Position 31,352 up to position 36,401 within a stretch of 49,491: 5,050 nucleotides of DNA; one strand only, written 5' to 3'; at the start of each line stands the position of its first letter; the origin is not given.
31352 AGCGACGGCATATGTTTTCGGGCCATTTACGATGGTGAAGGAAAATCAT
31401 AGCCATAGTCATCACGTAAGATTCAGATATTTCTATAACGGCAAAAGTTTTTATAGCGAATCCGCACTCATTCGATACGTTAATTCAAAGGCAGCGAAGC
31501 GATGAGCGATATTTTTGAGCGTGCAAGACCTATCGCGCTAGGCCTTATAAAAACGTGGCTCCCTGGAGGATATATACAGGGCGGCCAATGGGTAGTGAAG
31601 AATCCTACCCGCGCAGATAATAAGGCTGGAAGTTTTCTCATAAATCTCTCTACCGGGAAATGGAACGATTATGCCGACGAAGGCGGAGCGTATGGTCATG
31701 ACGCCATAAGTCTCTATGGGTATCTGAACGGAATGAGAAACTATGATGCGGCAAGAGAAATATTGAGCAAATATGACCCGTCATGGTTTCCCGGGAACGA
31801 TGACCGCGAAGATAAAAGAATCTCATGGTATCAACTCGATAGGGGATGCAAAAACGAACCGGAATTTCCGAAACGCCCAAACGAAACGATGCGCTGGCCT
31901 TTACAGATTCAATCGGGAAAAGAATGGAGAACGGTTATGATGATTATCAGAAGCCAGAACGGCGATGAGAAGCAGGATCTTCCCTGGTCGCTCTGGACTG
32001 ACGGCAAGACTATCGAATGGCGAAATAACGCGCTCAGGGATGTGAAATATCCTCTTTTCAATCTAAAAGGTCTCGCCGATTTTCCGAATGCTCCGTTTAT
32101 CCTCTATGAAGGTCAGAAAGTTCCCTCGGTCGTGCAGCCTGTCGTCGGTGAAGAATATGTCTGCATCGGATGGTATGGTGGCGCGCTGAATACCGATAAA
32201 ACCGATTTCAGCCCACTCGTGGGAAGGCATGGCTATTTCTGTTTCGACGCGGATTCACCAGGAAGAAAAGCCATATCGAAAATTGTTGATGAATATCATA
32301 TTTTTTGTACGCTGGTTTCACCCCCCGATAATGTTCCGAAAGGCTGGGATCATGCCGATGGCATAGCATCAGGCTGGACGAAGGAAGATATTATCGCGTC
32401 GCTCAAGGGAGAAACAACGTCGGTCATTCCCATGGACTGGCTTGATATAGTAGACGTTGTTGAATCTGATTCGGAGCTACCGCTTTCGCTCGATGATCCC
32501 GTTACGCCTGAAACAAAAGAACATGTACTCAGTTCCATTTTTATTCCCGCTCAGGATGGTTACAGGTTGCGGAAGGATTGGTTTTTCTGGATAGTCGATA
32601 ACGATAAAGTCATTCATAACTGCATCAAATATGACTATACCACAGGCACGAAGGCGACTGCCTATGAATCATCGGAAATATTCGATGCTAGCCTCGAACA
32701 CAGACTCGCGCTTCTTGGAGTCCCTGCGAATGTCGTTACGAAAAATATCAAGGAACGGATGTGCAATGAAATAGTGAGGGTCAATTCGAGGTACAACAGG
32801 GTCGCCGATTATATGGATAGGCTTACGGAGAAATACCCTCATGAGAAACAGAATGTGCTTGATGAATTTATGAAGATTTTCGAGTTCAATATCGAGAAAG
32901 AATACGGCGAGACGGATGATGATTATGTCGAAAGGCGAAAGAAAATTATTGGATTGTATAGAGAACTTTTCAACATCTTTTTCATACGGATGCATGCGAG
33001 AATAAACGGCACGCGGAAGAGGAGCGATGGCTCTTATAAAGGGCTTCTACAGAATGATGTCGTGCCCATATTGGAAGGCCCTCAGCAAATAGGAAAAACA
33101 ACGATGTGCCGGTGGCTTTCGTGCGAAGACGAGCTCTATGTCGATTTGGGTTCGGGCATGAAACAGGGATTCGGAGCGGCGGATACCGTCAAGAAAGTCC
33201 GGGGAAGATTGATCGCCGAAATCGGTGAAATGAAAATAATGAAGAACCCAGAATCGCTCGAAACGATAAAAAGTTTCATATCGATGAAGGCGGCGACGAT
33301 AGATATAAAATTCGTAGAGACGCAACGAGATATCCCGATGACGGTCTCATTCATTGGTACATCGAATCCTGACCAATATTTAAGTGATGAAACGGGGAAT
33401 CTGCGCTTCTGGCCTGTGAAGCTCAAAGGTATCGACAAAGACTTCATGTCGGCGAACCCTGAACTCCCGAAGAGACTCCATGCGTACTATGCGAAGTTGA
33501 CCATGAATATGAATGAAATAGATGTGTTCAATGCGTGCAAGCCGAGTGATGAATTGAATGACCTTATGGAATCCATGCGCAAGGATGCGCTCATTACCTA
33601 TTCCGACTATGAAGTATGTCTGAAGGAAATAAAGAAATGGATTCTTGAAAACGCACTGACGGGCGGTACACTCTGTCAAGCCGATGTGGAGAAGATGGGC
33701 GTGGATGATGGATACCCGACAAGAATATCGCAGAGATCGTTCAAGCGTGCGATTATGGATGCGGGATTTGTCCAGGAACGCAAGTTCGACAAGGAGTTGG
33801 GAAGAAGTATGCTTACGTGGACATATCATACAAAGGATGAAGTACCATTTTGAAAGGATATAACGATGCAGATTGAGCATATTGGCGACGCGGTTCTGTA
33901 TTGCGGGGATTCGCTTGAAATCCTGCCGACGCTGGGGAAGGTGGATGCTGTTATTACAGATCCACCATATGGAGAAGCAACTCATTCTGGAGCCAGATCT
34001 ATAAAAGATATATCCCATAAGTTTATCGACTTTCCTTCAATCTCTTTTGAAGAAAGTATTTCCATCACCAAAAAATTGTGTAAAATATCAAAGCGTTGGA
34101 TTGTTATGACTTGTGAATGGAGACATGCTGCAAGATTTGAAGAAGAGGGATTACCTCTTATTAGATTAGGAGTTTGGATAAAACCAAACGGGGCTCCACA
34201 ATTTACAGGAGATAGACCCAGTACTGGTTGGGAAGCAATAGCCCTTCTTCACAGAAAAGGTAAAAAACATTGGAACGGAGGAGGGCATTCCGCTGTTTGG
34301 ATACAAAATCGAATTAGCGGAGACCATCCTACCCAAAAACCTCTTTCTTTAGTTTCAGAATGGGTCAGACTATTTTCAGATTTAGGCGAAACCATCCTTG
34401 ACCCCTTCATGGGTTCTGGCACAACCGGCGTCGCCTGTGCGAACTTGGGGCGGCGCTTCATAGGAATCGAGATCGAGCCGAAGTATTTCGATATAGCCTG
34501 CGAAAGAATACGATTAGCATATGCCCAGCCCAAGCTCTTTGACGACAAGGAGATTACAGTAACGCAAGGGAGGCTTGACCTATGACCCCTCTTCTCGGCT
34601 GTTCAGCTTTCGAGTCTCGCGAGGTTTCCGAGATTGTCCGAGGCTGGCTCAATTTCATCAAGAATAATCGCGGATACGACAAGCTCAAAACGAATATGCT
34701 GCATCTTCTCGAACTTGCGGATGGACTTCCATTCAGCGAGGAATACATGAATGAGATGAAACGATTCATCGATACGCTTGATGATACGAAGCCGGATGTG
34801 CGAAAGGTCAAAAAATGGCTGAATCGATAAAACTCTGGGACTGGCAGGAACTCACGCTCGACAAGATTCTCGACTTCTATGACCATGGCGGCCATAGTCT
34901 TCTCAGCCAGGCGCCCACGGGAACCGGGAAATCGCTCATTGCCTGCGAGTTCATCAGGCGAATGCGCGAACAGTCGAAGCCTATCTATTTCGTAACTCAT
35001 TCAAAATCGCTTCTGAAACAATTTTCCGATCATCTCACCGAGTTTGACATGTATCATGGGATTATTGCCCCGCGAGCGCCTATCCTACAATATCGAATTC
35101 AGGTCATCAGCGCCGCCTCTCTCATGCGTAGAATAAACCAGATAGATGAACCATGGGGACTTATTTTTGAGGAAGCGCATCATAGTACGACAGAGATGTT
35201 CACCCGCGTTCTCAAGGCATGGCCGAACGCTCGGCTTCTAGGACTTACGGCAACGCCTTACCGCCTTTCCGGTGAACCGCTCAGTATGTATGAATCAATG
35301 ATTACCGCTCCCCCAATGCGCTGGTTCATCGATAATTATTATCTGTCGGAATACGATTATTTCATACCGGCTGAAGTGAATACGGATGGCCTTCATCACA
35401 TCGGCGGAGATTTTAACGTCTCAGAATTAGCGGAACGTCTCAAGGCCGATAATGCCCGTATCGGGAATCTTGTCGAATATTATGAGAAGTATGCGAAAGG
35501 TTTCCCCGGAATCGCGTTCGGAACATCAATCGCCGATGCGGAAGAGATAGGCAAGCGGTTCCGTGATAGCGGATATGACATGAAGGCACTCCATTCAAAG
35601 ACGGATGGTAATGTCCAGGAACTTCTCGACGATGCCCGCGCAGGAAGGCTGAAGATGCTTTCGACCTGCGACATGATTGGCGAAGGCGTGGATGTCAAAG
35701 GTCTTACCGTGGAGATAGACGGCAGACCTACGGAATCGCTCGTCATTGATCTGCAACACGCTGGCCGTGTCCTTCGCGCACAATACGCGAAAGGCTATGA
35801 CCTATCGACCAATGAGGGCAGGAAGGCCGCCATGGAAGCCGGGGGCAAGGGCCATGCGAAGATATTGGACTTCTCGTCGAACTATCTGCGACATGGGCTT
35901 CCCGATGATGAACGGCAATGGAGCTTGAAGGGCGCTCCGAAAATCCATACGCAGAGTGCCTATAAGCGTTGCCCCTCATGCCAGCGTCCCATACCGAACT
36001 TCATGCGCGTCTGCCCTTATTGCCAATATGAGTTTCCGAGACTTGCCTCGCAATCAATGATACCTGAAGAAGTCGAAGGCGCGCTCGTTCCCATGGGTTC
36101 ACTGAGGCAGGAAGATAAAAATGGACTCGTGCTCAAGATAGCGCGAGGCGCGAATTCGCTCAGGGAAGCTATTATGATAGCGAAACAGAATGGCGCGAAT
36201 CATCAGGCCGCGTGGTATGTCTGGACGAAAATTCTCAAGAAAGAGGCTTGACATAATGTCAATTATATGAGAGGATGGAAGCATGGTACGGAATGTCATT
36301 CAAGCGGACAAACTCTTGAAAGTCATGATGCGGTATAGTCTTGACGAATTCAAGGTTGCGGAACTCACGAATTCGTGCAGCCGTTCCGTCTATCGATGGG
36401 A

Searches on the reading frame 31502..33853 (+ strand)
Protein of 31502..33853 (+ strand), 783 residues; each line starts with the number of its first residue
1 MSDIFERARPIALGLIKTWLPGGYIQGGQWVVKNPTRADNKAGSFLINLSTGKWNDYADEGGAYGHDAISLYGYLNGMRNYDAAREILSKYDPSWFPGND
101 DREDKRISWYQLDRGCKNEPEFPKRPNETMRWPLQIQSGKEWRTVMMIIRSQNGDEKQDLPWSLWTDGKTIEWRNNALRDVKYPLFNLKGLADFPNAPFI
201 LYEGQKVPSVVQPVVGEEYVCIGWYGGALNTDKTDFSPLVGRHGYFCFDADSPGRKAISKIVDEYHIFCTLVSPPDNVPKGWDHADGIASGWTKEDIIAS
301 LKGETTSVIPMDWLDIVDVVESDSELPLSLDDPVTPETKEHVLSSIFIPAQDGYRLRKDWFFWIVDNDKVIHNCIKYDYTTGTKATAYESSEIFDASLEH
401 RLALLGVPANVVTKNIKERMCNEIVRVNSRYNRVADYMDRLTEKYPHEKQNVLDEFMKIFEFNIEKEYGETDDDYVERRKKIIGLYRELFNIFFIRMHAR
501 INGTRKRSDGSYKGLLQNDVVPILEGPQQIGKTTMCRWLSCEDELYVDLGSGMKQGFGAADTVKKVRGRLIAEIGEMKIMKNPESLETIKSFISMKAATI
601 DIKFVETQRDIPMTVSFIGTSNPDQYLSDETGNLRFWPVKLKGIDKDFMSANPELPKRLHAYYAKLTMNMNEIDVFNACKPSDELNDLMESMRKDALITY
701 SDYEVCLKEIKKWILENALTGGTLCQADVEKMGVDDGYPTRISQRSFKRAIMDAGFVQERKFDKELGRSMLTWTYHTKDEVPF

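Call 12: search_protein_families(library=phrogs, proteins=[window:31502-33853:+], max_evalue=0.00001)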
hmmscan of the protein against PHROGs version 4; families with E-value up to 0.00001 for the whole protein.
window:31502-33853:+ (783 aa): 6 families
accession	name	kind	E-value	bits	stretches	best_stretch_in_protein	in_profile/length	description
phrog_1313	-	DNA, RNA and nucleotide metabolism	1.5e-27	97.7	1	423-645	229-415/568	DNA helicase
phrog_256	-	DNA, RNA and nucleotide metabolism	1.5e-24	87.6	1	518-696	520-687/798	DNA helicase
phrog_15962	-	DNA, RNA and nucleotide metabolism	1.9e-13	50.6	1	420-651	479-683/835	DNA primase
phrog_2249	-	DNA, RNA and nucleotide metabolism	1.7e-11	44.5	1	518-688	525-696/802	DNA primase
phrog_16593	-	DNA, RNA and nucleotide metabolism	6.3e-11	42.3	1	520-649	560-687/823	DNA primase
phrog_4762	-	unknown function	7.5e-08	31.8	1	155-302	53-200/822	-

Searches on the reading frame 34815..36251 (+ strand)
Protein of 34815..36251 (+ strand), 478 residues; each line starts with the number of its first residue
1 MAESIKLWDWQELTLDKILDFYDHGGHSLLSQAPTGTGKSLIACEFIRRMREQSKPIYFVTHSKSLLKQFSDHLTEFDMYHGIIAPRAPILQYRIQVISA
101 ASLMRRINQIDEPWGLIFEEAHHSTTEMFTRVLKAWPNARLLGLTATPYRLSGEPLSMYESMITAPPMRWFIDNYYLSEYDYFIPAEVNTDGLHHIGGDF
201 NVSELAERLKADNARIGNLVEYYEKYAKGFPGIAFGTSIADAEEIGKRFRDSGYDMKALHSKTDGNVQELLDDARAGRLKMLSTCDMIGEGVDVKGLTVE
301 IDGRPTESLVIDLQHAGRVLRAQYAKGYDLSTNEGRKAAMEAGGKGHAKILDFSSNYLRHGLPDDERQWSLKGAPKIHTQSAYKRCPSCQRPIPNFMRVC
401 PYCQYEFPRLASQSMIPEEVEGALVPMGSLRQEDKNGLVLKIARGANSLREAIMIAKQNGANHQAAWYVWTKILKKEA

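Call 12: search_protein_families(library=phrogs, proteins=[window:34815-36251:+], max_evalue=0.00001)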
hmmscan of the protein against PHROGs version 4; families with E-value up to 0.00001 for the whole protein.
window:34815-36251:+ (478 aa): 2 families
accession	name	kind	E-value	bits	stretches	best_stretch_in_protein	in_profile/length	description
phrog_16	-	DNA, RNA and nucleotide metabolism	7.9e-73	247.1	1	4-418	270-656/986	DNA helicase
phrog_2488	-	DNA, RNA and nucleotide metabolism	2e-09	37.8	1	8-73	20-90/579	DNA helicase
